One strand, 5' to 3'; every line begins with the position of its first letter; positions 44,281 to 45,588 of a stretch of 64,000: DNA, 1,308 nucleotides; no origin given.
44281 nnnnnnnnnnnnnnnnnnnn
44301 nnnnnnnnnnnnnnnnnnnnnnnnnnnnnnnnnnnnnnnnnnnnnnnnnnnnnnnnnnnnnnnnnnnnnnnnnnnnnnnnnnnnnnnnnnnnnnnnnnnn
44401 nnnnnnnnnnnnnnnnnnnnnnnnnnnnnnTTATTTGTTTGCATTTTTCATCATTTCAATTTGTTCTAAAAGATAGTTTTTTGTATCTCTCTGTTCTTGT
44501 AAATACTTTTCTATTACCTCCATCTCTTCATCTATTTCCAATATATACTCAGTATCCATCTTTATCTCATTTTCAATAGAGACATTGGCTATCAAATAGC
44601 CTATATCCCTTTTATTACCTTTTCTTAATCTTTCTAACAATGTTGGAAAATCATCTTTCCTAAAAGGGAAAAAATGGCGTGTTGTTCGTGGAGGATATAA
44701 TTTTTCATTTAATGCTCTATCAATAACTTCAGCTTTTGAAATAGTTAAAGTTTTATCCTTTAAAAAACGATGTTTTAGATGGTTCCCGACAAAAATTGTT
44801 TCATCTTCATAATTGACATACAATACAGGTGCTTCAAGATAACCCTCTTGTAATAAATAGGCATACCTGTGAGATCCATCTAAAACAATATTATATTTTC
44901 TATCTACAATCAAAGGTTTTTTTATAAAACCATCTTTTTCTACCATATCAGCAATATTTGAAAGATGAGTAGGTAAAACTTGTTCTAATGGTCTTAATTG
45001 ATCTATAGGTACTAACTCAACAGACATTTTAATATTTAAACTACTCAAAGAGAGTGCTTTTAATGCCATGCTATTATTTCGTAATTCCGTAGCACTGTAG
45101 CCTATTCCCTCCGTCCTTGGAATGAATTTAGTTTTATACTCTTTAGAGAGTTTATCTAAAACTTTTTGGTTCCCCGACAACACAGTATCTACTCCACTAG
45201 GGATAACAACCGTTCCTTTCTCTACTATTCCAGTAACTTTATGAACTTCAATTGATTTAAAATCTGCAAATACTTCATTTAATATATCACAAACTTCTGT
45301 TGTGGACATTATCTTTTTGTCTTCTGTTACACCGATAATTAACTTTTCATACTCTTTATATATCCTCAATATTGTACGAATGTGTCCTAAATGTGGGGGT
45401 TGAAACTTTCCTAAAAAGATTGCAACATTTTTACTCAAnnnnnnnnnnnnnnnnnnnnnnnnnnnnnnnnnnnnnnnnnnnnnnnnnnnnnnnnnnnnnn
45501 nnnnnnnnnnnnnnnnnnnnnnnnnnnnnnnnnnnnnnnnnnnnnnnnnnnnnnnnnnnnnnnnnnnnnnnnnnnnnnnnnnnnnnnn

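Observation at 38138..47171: AT-rich nine-gene operon grafted onto the pglB locus: glycan assembly plus an unassigned CDP-head-group pathway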

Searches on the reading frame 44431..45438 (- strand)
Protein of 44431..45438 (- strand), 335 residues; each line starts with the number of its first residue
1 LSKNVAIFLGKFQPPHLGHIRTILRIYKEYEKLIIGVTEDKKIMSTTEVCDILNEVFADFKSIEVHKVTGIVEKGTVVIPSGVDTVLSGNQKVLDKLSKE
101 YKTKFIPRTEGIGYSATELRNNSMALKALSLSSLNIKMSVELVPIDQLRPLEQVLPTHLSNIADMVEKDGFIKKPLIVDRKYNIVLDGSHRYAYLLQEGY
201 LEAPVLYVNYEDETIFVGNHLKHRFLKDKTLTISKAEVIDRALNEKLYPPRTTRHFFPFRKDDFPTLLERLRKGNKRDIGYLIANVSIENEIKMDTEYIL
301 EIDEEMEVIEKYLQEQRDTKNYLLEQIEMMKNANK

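Call 4: search_protein_families(library=pfam, proteins=[window:44431-45438:-], max_evalue=0.01)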
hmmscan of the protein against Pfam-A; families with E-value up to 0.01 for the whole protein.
window:44431-45438:- (335 aa): 1 family
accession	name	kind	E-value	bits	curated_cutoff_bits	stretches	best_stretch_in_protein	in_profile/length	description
PF01467.32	CTP_transf_like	-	1.1e-06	29.3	21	1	7-46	1-41/133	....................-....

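Call 5: search_protein_families(library=ncbifam, proteins=[window:44431-45438:-], max_evalue=0.01)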
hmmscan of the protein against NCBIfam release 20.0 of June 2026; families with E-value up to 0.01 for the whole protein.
window:44431-45438:- (335 aa): 11 families
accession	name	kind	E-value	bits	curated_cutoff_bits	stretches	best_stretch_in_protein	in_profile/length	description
NF053625.1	SerKinSerKArch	equivalog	2.8e-13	49.6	380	2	140-215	16-95/244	ADP-dependent L-serine kinase SerK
TIGR00125.1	cyt_tran_rel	domain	6.6e-08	32.6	27.7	1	5-41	1-37/65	adenylyltransferase/cytidyltransferase family protein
NF002243.0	PRK01153.1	subfamily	3.2e-07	30.1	127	1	6-39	3-36/175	nicotinamide-nucleotide adenylyltransferase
NF033589.0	staphy_B_SbnI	equivalog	4.3e-07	29.6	350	1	136-215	4-86/254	bifunctional transcriptional regulator/O-phospho-L-serine synthase SbnI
TIGR01526.1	nadR_NMN_Atrans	equivalog_domain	3.4e-06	26.5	341.15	1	3-96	1-97/325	nicotinamide-nucleotide adenylyltransferase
TIGR01510.1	coaD_prev_kdtB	equivalog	1.3e-05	25.3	103.3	1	5-72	1-71/155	pantetheine-phosphate adenylyltransferase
TIGR01527.1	arch_NMN_Atrans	equivalog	3e-05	23.6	181.2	1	6-43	2-39/167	nicotinamide-nucleotide adenylyltransferase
NF005988.0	PRK08099.1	equivalog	0.00028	20.1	201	1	2-42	63-103/411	multifunctional transcriptional regulator/nicotinamide-nucleotide adenylyltransferase/ribosylnicotinamide kinase NadR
NF003791.0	PRK05379.2-3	equivalog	0.00062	19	409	1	4-38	6-40/340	bifunctional nicotinamide-nucleotide adenylyltransferase/Nudix hydroxylase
NF003789.0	PRK05379.2-1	equivalog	0.0017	17.4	355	1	4-35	8-39/312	bifunctional nicotinamide mononucleotide adenylyltransferase/ADP-ribose pyrophosphatase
NF003785.0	PRK05379.1-1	equivalog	0.0025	17.1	418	1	4-99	3-93/347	bifunctional nicotinamide-nucleotide adenylyltransferase/Nudix hydroxylase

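Call 8: find_encoding_contigs(protein=window:44431-45438:-, flank=10000, max_places=6)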
Protein window:44431-45438:- (335 aa): 2 contigs read that carry it; 1 place shown.
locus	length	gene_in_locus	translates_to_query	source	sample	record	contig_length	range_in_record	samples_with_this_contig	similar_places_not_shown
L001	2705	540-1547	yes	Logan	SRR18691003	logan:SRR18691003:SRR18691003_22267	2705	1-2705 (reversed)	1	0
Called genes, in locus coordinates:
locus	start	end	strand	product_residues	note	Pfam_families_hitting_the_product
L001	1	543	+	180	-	?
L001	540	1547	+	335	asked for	PF01467:CTP_transf_like (weak)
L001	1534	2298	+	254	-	PF05891:Methyltransf_PK, PF05401:NodS, PF13489:Methyltransf_23, PF03848:TehB, PF13847:Methyltransf_31, PF08241:Methyltransf_11, PF08242:Methyltransf_12, PF13649:Methyltransf_25, +1 more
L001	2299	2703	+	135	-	?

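Call 9: find_homologous_proteins(query=window:44431-45438:-, max_evalue=0.001)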
Query window:44431-45438:- (335 aa): 526 proteins with E <= 0.001 among 2369 candidates; the best 120 are listed.
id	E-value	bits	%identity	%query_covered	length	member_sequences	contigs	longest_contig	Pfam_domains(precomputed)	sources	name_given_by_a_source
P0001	6.1e-215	730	100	100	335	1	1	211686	PF01467.33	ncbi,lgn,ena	-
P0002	7.6e-145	500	68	99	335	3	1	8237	PF01467.33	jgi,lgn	-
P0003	3.5e-142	491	67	100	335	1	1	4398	PF01467.33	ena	-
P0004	7.4e-141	487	65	100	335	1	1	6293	PF01467.33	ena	-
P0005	9.3e-139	480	63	100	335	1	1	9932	PF01467.33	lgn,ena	-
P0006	9.4e-136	470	63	100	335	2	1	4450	PF01467.33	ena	-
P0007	4.5e-135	468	64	100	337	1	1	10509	PF01467.33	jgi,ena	-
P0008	3.5e-130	452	61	100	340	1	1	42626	PF01467.33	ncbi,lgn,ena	-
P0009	8.0e-130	451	61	100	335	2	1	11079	PF01467.33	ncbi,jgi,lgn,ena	-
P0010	6.9e-128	445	60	99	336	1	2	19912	PF01467.33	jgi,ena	jgi:cytidyltransferase-like protein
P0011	2.9e-127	442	60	100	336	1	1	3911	PF01467.33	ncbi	-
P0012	4.4e-127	442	62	99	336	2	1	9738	PF01467.33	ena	-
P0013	3.6e-125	436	59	100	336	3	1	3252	PF01467.33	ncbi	-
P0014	1.3e-124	434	61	99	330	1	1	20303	PF01467.33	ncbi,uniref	ncbi:Y4yB [hydrothermal vent metagenome]|uniref:Y4yB n=1 Tax=hydrothermal vent metagenome TaxID=6526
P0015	1.2e-122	427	59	99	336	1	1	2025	PF01467.33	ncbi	-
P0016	1.1e-121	424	59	99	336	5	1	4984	PF01467.33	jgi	-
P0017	2.2e-121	423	59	99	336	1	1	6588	PF01467.33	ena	-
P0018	2.5e-118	413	57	99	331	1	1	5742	PF01467.33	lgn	-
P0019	5.3e-108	379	55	99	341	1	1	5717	PF01467.33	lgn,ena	-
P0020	1.5e-107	378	55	98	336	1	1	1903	PF01467.33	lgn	-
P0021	3.3e-106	373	54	98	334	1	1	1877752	PF01467.33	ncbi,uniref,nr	ncbi:hypothetical protein EI285_09095 [Aliarcobacter skirrowii]|uniref:adenylyltransferase/cytidyltr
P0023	4.5e-105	370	52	97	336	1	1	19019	PF01467.33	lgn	-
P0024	7.5e-105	369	56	99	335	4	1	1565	PF01467.33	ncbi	-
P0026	3.1e-104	367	54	97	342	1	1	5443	PF01467.33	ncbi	-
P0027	4.2e-104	366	54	98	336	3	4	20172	PF01467.33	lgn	-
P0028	5.1e-104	366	52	99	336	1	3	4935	PF01467.33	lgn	-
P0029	5.5e-104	366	53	97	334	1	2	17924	PF01467.33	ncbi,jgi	jgi:cytidyltransferase-like protein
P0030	2.0e-103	364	54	97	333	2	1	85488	PF01467.33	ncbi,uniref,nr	ncbi:hypothetical protein [Acinetobacter sp. CFCC 10889]|uniref:hypothetical protein n=1 Tax=Acineto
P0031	2.2e-103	364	53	98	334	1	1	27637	PF01467.33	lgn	-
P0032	4.4e-103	363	53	98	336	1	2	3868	PF01467.33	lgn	-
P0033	4.4e-103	363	52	97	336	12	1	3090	PF01467.33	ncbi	ncbi:MAG: hypothetical protein RR541_09405 [Carnobacterium sp.]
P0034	4.6e-102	360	54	98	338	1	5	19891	PF01467.33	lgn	-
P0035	1.1e-101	358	51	99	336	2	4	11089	PF01467.33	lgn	-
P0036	1.2e-101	358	53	98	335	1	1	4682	PF01467.33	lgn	-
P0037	2.5e-101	357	51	98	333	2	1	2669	PF01467.33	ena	-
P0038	4.1e-101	357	53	97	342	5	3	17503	PF01467.33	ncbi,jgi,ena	-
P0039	5.3e-101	356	51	97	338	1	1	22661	PF01467.33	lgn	-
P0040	5.9e-101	356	50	98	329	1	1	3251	PF01467.33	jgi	jgi:cytidyltransferase-like protein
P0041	6.6e-101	356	53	98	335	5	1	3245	PF01467.33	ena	-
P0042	1.1e-100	355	53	97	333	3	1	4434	PF01467.33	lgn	-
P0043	2.5e-100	354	52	98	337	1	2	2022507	PF01467.33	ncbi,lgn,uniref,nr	ncbi:cytidyltransferase-like domain protein [Francisella philomiragia]|uniref:adenylyltransferase/cy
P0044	2.8e-100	354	52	97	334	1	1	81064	PF01467.33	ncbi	-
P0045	6.7e-100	353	52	97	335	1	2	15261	PF01467.33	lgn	-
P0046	6.8e-100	353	53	97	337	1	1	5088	PF01467.33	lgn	-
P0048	9.9e-100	352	53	98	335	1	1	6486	PF01467.33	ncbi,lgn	-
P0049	1.2e-99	352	52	98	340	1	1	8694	PF01467.33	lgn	-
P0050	2.8e-99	351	51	98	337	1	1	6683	PF01467.33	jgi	jgi:cytidyltransferase-like protein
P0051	6.7e-99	349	51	98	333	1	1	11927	PF01467.33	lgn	-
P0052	1.4e-97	345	51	98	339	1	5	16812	PF01467.33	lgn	-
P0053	2.7e-97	344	51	98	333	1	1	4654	PF01467.33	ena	-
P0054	3.9e-97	343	53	98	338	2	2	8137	PF01467.33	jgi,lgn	-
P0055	4.9e-97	343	52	98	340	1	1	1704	PF01467.33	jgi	jgi:cytidyltransferase-like protein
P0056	5.6e-97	343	51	99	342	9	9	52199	PF01467.33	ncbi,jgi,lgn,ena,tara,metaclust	tara:strand:+ start:57 stop:1085 length:1029 start_codon:yes stop_codon:yes gene_type:complete|metac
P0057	1.5e-96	342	49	97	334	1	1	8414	PF01467.33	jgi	jgi:nicotinamide mononucleotide adenylyltransferase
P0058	3.8e-96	340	51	98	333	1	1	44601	PF01467.33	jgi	jgi:hypothetical protein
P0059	3.8e-96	340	52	98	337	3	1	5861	PF01467.33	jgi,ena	jgi:cytidyltransferase-like protein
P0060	5.1e-96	340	53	97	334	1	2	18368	PF01467.33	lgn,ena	-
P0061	1.6e-95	338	49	99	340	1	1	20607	PF01467.33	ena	-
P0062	1.9e-95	338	49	99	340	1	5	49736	PF01467.33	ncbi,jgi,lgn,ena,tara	tara:strand:- start:736 stop:1758 length:1023 start_codon:yes stop_codon:yes gene_type:complete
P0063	2.9e-95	337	49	99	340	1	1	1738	PF01467.33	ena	-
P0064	2.9e-95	337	49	99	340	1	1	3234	PF01467.33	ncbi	-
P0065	6.6e-95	336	49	100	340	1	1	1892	PF01467.33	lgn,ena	-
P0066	8.6e-95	336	49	99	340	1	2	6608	PF01467.33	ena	-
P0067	1.0e-94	336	49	99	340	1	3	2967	PF01467.33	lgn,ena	-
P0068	1.0e-94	336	49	99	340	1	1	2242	PF01467.33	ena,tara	tara:strand:+ start:87 stop:1109 length:1023 start_codon:yes stop_codon:yes gene_type:complete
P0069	1.0e-94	336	49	99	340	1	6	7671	PF01467.33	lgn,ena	-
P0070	1.1e-94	335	50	100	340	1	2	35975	PF01467.33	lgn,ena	-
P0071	1.6e-94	335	50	99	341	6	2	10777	PF01467.33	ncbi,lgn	-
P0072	3.4e-94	334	50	100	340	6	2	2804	PF01467.33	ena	-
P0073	3.8e-94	334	49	100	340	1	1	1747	PF01467.33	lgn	-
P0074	4.6e-94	333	48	98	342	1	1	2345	PF01467.33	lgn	-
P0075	7.1e-94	333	49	100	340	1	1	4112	PF01467.33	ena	-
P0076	9.3e-94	332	49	100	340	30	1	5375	PF01467.33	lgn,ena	-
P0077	1.7e-93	332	49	98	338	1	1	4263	PF01467.33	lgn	-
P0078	2.0e-93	331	49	100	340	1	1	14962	PF01467.33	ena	-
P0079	2.3e-93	331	49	99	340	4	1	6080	PF01467.33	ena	-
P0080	4.9e-93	330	49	97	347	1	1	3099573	PF01467.33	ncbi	ncbi:adenylyltransferase/cytidyltransferase family protein [Thermomonas brevis]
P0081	7.3e-93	329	48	99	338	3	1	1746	PF01467.33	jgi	jgi:cytidyltransferase-like protein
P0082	8.1e-93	329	48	100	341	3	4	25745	PF01467.33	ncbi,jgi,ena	jgi:cytidyltransferase-like protein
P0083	1.2e-92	329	48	99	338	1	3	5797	PF01467.33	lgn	-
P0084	2.5e-91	324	49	100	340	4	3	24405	PF01467.33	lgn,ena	-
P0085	3.6e-90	321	47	97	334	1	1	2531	PF01467.33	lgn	-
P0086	3.8e-90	321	48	97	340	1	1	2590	PF01467.33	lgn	-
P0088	8.5e-87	310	46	99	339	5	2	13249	PF01467.33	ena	-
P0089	1.8e-85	305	46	100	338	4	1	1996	PF01467.33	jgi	-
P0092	4.1e-80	288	46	96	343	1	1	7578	PF01467.33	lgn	-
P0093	5.7e-80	287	52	59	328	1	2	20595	PF01467.33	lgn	-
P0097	4.4e-79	284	50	58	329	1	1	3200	PF01467.33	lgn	-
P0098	4.7e-79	284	54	59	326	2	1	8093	PF01467.33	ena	-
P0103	3.7e-78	281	51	56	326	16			PF01467.33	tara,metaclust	tara:strand:+ start:116 stop:1096 length:981 start_codon:yes stop_codon:yes gene_type:complete|metac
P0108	3.7e-77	278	50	57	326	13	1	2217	PF01467.33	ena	-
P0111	5.7e-77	277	54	58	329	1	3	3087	PF01467.33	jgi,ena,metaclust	metaclust:\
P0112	5.7e-77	277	50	57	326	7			PF01467.33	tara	tara:strand:+ start:2955 stop:3935 length:981 start_codon:yes stop_codon:yes gene_type:complete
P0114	6.3e-77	277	51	59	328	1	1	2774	PF01467.33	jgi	jgi:nicotinamide mononucleotide adenylyltransferase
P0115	9.0e-77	277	51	59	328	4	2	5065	PF01467.33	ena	-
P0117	1.3e-76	276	53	59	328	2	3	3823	PF01467.33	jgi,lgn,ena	-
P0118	1.5e-76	276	51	59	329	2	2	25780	PF01467.33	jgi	jgi:nicotinamide mononucleotide adenylyltransferase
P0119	2.3e-76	275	49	56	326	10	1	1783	PF01467.33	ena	-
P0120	3.0e-76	275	41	99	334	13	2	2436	PF01467.33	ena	-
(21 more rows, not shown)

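Call 10: find_encoding_contigs(protein=P0043, flank=10000, max_places=2)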
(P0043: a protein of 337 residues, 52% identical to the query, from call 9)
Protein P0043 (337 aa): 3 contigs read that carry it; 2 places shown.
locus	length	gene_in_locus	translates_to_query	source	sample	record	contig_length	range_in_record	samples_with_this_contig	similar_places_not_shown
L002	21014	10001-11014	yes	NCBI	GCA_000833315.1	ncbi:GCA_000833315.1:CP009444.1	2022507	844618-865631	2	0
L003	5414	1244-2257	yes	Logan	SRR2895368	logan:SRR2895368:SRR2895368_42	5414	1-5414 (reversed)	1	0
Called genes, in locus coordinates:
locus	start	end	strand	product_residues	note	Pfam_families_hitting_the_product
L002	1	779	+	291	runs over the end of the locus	PF01370:Epimerase, PF04321:RmlD_sub_bind, PF16363:GDP_Man_Dehyd, PF02719:Polysacc_synt_2 (weak), PF07993:NAD_binding_4 (weak)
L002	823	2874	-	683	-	PF01757:Acyl_transf_3, PF19040:SGNH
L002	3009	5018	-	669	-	PF01757:Acyl_transf_3, PF19040:SGNH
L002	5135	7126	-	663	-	PF01757:Acyl_transf_3, PF19040:SGNH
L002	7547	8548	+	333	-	PF01073:3Beta_HSD, PF01370:Epimerase, PF02719:Polysacc_synt_2, PF04321:RmlD_sub_bind, PF07993:NAD_binding_4, PF16363:GDP_Man_Dehyd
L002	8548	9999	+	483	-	PF02350:Epimerase_2 (faint)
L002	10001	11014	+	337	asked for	PF01467:CTP_transf_like (weak)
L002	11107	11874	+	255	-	PF05401:NodS (weak), PF13489:Methyltransf_23, PF13847:Methyltransf_31, PF08241:Methyltransf_11, PF08242:Methyltransf_12, PF13649:Methyltransf_25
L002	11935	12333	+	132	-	PF05523:FdtA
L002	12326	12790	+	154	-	PF25084:LbH_EIF2B, PF00132:Hexapep, PF25087:GMPPB_C (weak), PF00132:Hexapep, PF14602:Hexapep_2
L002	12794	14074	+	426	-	PF04577:Glyco_transf_61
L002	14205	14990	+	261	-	PF00665:rve, PF13683:rve_3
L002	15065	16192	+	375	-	PF01041:DegT_DnrJ_EryC1, PF00155:Aminotran_1_2 (faint)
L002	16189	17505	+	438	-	PF04577:Glyco_transf_61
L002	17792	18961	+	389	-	PF03721:UDPG_MGDP_dh_N, PF00984:UDPG_MGDP_dh, PF03720:UDPG_MGDP_dh_C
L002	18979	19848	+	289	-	PF01073:3Beta_HSD (weak), PF01370:Epimerase, PF02719:Polysacc_synt_2, PF04321:RmlD_sub_bind (faint), PF16363:GDP_Man_Dehyd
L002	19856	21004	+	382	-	-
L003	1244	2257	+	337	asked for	PF01467:CTP_transf_like (weak)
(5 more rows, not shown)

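Call 11: find_encoding_contigs(protein=P0021, flank=10000, max_places=2)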
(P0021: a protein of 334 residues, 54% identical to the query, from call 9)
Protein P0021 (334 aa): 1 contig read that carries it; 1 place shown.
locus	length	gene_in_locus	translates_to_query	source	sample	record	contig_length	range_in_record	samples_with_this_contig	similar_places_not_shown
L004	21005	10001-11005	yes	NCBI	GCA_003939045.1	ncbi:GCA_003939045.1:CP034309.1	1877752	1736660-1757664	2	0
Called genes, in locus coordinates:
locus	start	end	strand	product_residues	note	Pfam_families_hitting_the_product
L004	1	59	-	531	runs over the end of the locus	PF22527:DEXQc_Suv3, PF00271:Helicase_C, PF12513:SUV3_C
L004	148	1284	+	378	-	PF05958:tRNA_U5-meth_tr, PF13649:Methyltransf_25 (faint), PF09445:Methyltransf_15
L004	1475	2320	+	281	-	PF00669:Flagellin_N, PF00700:Flagellin_C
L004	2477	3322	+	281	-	PF00669:Flagellin_N, PF00700:Flagellin_C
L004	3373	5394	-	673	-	PF20157:Maf_flag10_N, PF01973:MptE-like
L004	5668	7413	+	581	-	PF20157:Maf_flag10_N, PF01973:MptE-like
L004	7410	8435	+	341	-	-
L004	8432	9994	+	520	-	-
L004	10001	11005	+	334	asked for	PF01467:CTP_transf_like (weak)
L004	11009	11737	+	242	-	PF02353:CMAS (weak), PF05891:Methyltransf_PK (weak), PF13489:Methyltransf_23, PF05401:NodS (weak), PF13847:Methyltransf_31, PF08241:Methyltransf_11, PF08242:Methyltransf_12, PF13649:Methyltransf_25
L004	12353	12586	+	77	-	PF02604:PhdYeFM_antitox (weak)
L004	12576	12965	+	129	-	PF01850:PIN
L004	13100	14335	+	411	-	PF03071:GNT-I (weak), PF22674:C2185-like_N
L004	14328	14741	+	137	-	PF05523:FdtA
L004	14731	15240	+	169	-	PF25084:LbH_EIF2B (weak), PF25087:GMPPB_C (faint), PF00132:Hexapep, PF14602:Hexapep_2 (weak)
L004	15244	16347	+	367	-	PF01041:DegT_DnrJ_EryC1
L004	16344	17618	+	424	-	PF04577:Glyco_transf_61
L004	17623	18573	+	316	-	-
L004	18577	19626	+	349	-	PF03102:NeuB, PF08666:SAF (weak)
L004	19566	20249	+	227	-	PF00753:Lactamase_B, PF12706:Lactamase_B_2 (weak)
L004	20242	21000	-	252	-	-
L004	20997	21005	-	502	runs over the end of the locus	PF00501:AMP-binding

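Call 12: find_encoding_contigs(protein=P0030, flank=10000, max_places=2)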
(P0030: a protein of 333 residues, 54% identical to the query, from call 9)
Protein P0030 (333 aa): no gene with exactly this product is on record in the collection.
